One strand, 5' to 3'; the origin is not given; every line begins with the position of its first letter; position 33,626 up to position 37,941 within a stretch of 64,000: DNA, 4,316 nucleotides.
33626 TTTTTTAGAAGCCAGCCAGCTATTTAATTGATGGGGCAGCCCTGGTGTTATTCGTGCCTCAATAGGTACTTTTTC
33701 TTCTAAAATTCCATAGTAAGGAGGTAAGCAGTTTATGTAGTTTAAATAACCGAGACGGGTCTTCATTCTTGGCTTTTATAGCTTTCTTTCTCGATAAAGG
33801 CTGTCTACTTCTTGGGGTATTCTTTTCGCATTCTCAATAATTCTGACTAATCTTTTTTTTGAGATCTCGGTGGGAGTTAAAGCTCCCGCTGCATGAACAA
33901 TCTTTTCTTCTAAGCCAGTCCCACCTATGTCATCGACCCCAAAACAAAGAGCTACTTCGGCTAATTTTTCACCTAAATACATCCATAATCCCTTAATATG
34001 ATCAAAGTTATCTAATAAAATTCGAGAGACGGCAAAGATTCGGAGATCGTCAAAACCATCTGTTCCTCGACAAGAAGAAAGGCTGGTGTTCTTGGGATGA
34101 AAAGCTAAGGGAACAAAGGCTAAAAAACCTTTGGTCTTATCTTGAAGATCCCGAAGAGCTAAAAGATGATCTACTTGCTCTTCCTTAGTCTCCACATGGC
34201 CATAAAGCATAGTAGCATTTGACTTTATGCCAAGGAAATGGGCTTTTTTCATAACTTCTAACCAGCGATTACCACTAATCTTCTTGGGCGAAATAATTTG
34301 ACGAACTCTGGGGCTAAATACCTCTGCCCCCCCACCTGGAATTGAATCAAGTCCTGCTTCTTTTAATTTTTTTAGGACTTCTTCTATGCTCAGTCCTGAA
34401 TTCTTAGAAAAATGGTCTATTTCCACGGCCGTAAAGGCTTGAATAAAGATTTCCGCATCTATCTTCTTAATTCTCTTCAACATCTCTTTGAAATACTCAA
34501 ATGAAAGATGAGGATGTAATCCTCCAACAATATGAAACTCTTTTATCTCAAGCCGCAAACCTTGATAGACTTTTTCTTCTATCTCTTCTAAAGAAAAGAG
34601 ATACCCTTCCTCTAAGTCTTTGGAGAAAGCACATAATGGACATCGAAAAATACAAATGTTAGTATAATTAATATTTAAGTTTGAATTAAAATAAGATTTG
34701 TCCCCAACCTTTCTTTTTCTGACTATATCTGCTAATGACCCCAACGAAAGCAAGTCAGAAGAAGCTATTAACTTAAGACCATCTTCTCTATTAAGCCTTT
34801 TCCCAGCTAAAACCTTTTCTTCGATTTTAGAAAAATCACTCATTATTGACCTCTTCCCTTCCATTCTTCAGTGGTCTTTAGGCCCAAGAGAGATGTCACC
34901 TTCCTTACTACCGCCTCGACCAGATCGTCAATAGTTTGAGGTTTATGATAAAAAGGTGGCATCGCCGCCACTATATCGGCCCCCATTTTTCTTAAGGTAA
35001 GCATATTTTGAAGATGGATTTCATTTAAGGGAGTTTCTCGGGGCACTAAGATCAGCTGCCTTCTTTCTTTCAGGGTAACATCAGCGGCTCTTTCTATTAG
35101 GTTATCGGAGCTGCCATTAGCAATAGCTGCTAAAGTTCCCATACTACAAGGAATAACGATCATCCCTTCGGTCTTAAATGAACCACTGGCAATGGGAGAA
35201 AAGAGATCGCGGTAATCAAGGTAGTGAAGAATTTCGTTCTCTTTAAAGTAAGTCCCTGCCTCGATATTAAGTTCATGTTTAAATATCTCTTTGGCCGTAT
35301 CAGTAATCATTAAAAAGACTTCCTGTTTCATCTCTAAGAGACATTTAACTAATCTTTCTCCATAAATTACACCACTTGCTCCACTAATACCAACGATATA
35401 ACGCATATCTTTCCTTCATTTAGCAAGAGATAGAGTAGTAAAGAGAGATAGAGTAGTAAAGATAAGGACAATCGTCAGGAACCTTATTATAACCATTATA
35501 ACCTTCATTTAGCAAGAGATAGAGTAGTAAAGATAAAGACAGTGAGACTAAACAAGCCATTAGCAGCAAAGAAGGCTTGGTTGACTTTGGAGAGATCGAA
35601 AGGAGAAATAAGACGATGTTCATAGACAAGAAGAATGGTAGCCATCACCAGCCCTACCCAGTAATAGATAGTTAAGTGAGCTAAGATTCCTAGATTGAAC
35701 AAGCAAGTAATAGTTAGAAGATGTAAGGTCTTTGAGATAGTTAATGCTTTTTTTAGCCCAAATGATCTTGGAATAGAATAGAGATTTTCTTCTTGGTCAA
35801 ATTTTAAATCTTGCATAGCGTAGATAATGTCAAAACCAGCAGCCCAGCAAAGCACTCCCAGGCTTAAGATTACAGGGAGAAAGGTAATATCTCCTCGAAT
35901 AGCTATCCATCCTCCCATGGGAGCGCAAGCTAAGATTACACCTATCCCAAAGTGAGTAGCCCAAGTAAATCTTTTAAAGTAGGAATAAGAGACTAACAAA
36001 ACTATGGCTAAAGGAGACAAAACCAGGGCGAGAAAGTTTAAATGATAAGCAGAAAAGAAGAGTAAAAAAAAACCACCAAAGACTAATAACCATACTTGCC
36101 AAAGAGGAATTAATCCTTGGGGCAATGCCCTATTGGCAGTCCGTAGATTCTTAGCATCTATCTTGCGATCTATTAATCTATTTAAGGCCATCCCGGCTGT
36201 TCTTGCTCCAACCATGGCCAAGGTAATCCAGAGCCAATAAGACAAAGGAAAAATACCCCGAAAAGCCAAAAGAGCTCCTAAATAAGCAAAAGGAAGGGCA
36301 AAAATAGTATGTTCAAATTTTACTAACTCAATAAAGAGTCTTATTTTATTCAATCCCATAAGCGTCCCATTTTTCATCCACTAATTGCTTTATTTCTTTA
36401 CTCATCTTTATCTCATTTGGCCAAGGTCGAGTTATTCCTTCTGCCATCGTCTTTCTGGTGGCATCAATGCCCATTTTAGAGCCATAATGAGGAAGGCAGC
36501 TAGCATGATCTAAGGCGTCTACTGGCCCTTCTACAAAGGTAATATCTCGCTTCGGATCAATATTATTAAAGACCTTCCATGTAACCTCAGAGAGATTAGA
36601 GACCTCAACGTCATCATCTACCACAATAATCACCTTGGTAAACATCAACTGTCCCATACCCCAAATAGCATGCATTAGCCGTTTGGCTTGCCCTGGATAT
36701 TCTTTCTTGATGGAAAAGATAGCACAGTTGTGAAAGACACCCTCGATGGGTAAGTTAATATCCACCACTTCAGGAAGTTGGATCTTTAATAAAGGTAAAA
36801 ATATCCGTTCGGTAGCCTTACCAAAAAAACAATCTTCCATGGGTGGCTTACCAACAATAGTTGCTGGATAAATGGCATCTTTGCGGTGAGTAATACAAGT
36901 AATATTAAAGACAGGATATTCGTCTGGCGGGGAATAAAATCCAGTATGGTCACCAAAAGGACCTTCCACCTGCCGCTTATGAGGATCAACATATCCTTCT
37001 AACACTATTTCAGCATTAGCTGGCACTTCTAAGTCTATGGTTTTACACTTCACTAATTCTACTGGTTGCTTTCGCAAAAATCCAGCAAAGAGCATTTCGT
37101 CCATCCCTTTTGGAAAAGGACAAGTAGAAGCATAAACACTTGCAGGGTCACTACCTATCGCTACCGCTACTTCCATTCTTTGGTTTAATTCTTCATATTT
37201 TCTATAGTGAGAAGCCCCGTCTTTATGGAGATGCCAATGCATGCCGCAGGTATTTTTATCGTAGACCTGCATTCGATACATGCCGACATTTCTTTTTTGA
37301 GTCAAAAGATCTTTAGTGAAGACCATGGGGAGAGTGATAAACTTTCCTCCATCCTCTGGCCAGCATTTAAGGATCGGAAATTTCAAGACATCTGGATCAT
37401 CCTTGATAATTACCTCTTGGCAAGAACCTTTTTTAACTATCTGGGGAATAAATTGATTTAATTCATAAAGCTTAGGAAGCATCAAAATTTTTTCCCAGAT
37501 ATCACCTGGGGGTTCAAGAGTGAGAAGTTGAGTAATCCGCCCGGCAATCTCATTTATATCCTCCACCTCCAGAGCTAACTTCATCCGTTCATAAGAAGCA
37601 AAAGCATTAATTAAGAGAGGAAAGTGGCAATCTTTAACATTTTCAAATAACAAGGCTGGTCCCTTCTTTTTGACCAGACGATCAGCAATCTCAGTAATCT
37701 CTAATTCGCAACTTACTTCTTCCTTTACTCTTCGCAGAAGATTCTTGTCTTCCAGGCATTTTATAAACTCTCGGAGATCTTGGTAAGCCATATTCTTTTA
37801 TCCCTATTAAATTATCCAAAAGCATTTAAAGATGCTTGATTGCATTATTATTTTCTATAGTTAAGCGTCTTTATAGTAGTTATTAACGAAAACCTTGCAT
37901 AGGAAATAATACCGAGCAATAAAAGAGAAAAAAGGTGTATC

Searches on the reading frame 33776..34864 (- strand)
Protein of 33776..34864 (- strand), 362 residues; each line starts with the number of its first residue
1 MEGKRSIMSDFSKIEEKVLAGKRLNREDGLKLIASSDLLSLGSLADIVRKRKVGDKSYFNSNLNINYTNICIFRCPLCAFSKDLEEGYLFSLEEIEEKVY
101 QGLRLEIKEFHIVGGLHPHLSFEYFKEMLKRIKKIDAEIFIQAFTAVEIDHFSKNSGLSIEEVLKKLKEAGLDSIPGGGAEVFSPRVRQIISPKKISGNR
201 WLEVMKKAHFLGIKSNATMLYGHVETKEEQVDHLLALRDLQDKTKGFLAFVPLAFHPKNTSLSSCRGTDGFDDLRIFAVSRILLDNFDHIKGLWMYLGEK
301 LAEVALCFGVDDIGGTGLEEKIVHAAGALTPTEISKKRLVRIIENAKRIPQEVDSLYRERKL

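Call 30: search_protein_families(library=pfam, proteins=[window:33776-34864:-], max_evalue=0.00001)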
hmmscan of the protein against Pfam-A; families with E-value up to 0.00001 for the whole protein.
window:33776-34864:- (362 aa): 2 families
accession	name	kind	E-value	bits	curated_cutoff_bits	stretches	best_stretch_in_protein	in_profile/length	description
PF04055.27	Radical_SAM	-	1.5e-20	74.5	29.5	1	65-234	1-163/166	Radical SAM superfamily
PF19288.4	CofH_C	-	3e-17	63.1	27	1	245-361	2-120/125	CofH/MqnC C-terminal region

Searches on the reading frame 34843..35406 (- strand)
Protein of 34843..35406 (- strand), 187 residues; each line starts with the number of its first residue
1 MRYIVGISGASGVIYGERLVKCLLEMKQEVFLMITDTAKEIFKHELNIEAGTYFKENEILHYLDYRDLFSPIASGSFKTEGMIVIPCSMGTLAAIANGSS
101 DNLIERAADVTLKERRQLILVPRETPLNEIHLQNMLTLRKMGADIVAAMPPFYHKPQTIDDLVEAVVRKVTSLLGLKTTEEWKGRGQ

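Call 30: search_protein_families(library=pfam, proteins=[window:34843-35406:-], max_evalue=0.00001)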
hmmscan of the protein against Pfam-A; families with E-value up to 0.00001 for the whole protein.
window:34843-35406:- (187 aa): 1 family
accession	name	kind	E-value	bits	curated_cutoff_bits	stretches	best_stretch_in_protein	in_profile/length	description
PF02441.25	Flavoprotein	-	1.2e-45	155.4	22.7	1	1-171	1-159/162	Flavoprotein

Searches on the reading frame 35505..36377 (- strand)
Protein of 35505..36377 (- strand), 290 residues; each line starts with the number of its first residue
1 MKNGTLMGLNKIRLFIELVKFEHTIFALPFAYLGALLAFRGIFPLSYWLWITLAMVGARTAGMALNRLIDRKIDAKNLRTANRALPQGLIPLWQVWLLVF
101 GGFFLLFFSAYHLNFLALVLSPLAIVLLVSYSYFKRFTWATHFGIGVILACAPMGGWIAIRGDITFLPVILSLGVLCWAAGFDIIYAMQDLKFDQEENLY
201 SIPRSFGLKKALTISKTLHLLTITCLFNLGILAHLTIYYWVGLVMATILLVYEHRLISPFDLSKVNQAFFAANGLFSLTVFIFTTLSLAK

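Call 30: search_protein_families(library=pfam, proteins=[window:35505-36377:-], max_evalue=0.00001)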
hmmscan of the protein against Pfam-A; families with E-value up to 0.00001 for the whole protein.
window:35505-36377:- (290 aa): 1 family
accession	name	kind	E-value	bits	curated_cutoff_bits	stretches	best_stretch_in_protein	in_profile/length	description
PF01040.23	UbiA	-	5.9e-52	176.9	34.2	1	27-273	1-249/250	UbiA prenyltransferase family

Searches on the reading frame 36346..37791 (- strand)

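Call 30: search_protein_families(library=pfam, proteins=[window:36346-37791:-], max_evalue=0.00001)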
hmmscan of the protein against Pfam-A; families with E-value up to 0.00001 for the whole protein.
window:36346-37791:- (481 aa): 3 families
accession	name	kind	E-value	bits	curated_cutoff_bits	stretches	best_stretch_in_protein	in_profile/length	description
PF01977.22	UbiD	-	8.7e-89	296.6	23.3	1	119-316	3-206/206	3-octaprenyl-4-hydroxybenzoate carboxy-lyase Rift-related domain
PF20696.2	UbiD_C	-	5e-47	159.5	24.2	1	321-444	1-127/127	3-octaprenyl-4-hydroxybenzoate carboxy-lyase C-terminal domain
PF20695.2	UbiD_N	-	1e-24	86.8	24.3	1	11-83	2-75/78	3-octaprenyl-4-hydroxybenzoate carboxy-lyase N-terminal domain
